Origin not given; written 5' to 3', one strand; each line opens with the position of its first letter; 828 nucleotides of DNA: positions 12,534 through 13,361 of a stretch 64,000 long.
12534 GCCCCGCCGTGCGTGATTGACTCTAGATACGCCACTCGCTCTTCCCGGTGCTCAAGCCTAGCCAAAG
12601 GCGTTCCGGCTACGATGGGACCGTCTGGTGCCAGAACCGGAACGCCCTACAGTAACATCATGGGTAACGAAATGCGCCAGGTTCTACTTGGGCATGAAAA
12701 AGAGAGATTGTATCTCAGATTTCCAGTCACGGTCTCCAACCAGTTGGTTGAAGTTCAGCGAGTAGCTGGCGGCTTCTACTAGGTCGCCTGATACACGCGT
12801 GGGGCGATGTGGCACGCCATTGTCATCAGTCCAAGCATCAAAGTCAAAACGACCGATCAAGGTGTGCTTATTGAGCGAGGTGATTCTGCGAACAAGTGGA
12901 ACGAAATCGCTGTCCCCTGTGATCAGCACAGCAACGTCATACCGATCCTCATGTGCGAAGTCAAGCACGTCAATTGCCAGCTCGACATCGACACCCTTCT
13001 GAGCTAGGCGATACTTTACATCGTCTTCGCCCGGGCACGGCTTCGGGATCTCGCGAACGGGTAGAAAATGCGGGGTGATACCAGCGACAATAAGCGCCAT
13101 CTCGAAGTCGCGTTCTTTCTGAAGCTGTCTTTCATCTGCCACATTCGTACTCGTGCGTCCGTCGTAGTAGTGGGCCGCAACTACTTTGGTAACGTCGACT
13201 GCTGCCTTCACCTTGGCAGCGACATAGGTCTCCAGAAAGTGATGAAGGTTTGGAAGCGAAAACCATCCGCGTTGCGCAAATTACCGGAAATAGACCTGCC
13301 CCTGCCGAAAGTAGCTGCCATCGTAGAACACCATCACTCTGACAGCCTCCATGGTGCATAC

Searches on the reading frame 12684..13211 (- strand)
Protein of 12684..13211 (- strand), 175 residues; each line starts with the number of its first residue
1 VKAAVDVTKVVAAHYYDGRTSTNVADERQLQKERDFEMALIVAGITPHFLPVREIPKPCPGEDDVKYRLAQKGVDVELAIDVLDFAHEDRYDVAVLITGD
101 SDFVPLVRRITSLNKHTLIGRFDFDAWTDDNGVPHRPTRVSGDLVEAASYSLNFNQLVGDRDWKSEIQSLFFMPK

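Call 4: search_protein_families(library=pfam, proteins=[window:12684-13211:-], max_evalue=0.01)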
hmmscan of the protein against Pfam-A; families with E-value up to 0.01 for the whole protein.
window:12684-13211:- (175 aa): 1 family
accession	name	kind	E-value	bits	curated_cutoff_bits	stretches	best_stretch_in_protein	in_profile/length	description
PF01936.24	NYN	-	4.5e-14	53.6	24.2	1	11-117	35-120/145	NYN domain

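Call 5: search_protein_families(library=padloc, proteins=[window:12684-13211:-], max_evalue=0.01)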
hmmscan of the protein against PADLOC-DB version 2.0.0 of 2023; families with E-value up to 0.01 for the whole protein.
window:12684-13211:- (175 aa): 2 families
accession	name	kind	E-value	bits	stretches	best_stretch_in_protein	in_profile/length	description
PDLC04163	HEC-09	-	1.5e-12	45.6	1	9-116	43-148/203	-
PDLC01154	NYN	-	8.5e-05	20.1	1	73-113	230-268/310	"LabA-like protein, NYN family nuclease"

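Call 6: search_protein_families(library=ncbifam, proteins=[window:12684-13211:-], max_evalue=0.01)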
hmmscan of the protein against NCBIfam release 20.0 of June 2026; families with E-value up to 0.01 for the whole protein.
window:12684-13211:- (175 aa): 1 family
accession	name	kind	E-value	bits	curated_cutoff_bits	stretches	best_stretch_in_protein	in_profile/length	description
TIGR00288.1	TIGR00288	hypoth_equivalog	8.3e-06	25.7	178.45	1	71-119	86-134/160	TIGR00288 family NYN domain-containing protein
